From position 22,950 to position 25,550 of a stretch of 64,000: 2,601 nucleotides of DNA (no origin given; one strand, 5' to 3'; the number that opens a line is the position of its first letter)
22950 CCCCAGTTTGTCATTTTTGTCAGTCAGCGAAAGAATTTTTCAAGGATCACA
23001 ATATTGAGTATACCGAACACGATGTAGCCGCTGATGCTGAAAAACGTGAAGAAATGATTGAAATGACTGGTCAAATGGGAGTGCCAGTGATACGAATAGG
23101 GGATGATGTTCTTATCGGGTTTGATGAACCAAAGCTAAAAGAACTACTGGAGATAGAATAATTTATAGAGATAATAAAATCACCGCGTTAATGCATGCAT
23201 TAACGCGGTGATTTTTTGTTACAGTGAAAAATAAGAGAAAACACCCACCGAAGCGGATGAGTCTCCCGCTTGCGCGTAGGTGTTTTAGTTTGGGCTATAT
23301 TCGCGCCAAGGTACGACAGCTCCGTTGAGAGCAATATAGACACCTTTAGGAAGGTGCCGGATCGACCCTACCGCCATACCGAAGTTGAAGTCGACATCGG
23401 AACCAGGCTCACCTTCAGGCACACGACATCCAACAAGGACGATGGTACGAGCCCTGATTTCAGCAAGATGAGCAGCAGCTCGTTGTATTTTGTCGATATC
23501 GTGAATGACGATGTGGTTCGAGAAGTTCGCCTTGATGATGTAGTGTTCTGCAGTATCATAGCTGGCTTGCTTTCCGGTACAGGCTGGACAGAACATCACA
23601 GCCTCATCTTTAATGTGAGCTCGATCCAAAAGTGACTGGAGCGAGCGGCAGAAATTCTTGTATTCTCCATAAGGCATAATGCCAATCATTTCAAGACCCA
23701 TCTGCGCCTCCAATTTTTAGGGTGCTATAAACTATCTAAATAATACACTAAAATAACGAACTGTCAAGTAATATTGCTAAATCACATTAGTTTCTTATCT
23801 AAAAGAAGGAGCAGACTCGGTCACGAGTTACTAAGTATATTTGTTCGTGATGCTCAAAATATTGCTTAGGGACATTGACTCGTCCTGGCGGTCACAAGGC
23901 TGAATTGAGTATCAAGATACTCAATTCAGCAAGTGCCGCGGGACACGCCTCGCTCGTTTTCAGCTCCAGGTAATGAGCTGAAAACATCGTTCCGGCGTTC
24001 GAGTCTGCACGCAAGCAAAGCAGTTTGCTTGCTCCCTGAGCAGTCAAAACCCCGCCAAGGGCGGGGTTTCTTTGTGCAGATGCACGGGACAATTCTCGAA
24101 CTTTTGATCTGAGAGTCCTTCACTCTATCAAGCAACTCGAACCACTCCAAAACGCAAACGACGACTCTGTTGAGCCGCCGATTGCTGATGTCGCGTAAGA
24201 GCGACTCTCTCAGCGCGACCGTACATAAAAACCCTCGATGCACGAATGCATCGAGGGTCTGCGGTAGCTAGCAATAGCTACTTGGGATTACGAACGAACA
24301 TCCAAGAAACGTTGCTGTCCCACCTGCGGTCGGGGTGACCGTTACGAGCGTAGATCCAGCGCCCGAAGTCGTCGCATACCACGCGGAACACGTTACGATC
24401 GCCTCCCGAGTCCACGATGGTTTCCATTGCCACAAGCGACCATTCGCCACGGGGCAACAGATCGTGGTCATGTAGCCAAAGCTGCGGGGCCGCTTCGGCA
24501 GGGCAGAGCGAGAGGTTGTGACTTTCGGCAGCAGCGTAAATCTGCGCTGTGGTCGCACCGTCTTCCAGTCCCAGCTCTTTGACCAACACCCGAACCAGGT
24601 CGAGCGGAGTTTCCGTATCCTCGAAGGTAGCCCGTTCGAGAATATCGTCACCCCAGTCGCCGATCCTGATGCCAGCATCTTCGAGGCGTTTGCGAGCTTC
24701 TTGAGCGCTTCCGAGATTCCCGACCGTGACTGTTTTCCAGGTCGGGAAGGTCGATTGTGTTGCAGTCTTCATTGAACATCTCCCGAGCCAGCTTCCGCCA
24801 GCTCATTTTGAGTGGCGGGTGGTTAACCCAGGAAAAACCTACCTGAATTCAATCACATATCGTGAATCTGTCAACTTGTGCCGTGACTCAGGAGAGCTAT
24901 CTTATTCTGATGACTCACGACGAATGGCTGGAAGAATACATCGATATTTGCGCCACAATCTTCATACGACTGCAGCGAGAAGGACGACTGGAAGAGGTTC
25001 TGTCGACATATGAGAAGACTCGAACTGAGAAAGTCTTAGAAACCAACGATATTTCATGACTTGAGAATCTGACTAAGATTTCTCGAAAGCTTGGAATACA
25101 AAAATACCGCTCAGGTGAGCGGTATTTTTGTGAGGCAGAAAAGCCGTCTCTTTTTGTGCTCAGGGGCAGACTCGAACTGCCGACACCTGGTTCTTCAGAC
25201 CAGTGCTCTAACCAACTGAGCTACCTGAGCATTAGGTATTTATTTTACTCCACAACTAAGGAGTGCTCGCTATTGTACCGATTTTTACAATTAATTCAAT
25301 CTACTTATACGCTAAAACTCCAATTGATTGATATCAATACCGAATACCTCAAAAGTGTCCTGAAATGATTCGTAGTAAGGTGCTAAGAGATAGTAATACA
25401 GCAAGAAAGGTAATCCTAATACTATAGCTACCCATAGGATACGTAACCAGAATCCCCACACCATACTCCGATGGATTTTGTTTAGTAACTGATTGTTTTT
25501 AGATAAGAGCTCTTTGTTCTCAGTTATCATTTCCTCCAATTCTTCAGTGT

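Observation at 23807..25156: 1.3-kb high-GC cargo island between tRNA-Phe and a copy of its 3' end, ending in the same element terminus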

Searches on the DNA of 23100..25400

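Call 11: search_rna_families(source=window, start=23100, end=25400, threshold=evalue, max_evalue=10, show_alignments=3)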
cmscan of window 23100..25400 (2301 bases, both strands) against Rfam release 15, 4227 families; matches with E-value up to 10: 24.
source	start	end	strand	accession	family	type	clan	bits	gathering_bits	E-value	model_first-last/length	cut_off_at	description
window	25157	25230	-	RF00005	tRNA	Gene; tRNA;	CL00001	71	29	6e-15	1-71/71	no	tRNA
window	23171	23263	+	RF02693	psm_mec_RNA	Gene; sRNA;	-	29.9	85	0.18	1-143/143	no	psm_mec locus RNA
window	23170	23220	+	RF04140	mir-3118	Gene; miRNA;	-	28.3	89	0.0078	1-76/76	no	mir-3118 microRNA precursor family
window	23155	23340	-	RF01407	STnc560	Gene; sRNA;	-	27.5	55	0.0034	1-214/214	no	STnc560 Hfq binding RNA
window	24047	24135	+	RF01405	STnc490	Gene; sRNA;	-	24.8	56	0.034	1-124/124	no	STnc490 Hfq binding RNA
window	23167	23226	+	RF00854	mir-5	Gene; miRNA;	-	24.8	75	0.069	1-70/70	no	mir-5 microRNA precursor family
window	23150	23212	+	RF02844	RefA9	Gene; antisense;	-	24.1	49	0.88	1-64/64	no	Enterococcus sRNA A9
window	25098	25194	-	RF00106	RNAI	Gene; antisense;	-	24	47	0.12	1-102/102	no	RNAI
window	23171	23222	-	RF04140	mir-3118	Gene; miRNA;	-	23.5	89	0.17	1-76/76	no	mir-3118 microRNA precursor family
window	23177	23214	-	RF03665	MIR4359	Gene; miRNA;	-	22.2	75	0.53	1-67/67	no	MIR4359 microRNA precursor family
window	24223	24338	-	RF00514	His_leader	Cis-reg; leader;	-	21.7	49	1.2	1-126/126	no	Histidine operon leader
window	23899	23930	+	RF01026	MIR828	Gene; miRNA;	-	20.4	69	1.4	13-103/115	no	MIR828 microRNA precursor family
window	23899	23930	-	RF01026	MIR828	Gene; miRNA;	-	20.3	69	1.5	13-103/115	no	MIR828 microRNA precursor family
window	24704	24761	+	RF00729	mir-278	Gene; miRNA;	-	20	55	0.18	1-75/75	no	mir-278 microRNA precursor family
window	24046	24070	-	RF01772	rnk_pseudo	Cis-reg; leader;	-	19.8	55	2.9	73-100/108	no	Pseudomonas rnk leader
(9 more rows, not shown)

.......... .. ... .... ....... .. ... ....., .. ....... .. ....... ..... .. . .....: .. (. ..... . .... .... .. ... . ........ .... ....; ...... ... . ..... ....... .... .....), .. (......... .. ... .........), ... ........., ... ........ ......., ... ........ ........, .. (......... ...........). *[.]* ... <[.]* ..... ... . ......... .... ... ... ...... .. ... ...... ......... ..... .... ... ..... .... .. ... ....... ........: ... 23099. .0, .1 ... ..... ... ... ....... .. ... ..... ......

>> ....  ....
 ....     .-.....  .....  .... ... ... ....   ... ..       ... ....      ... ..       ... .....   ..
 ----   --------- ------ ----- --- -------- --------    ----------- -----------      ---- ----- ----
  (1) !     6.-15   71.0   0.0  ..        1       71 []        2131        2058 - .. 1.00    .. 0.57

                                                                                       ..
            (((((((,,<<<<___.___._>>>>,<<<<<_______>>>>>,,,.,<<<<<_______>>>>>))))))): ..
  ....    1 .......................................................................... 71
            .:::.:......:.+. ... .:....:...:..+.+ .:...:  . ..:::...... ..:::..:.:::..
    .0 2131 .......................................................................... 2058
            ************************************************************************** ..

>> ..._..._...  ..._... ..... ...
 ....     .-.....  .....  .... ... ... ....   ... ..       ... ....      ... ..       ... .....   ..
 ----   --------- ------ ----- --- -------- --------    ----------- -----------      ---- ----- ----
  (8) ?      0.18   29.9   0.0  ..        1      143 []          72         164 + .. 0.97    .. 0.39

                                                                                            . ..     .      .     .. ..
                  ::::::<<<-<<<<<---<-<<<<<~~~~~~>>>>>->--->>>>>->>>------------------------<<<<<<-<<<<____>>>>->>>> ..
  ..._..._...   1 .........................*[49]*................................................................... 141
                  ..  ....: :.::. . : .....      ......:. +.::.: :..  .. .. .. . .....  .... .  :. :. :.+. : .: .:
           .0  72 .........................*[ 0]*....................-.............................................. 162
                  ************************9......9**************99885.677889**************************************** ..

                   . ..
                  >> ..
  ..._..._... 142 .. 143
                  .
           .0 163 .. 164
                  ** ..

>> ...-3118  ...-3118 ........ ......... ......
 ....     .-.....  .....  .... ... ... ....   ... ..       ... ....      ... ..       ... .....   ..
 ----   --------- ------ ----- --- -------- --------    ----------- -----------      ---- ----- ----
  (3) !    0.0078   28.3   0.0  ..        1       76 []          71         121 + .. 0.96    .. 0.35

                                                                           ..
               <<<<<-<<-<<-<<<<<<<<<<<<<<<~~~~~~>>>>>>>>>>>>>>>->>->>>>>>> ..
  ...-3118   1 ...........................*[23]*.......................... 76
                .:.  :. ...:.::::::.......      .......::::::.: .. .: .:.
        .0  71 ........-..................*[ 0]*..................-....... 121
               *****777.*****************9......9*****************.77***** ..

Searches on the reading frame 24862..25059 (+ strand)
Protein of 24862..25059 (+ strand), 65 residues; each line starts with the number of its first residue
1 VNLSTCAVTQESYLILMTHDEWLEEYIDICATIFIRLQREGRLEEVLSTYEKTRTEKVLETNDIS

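Call 12: search_protein_families(library=pfam, proteins=[window:24862-25059:+], max_evalue=1)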
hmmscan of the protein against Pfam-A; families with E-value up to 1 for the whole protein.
window:24862-25059:+ (65 aa): 0 families

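Call 13: search_protein_families(library=phrogs, proteins=[window:24862-25059:+], max_evalue=1)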
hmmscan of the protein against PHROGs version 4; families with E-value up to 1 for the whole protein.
window:24862-25059:+ (65 aa): 1 family
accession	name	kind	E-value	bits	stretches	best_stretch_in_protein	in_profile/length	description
phrog_33752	-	unknown function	0.21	12.5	1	8-45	64-98/142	-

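Call 14: search_protein_families(library=padloc, proteins=[window:24862-25059:+], max_evalue=1)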
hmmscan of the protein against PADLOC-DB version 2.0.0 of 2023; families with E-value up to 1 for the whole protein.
window:24862-25059:+ (65 aa): 0 families

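Call 105: search_protein_families(library=ncbifam, proteins=[window:24862-25059:+], max_evalue=0.1)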
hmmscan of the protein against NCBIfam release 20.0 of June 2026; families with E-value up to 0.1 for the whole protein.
window:24862-25059:+ (65 aa): 0 families
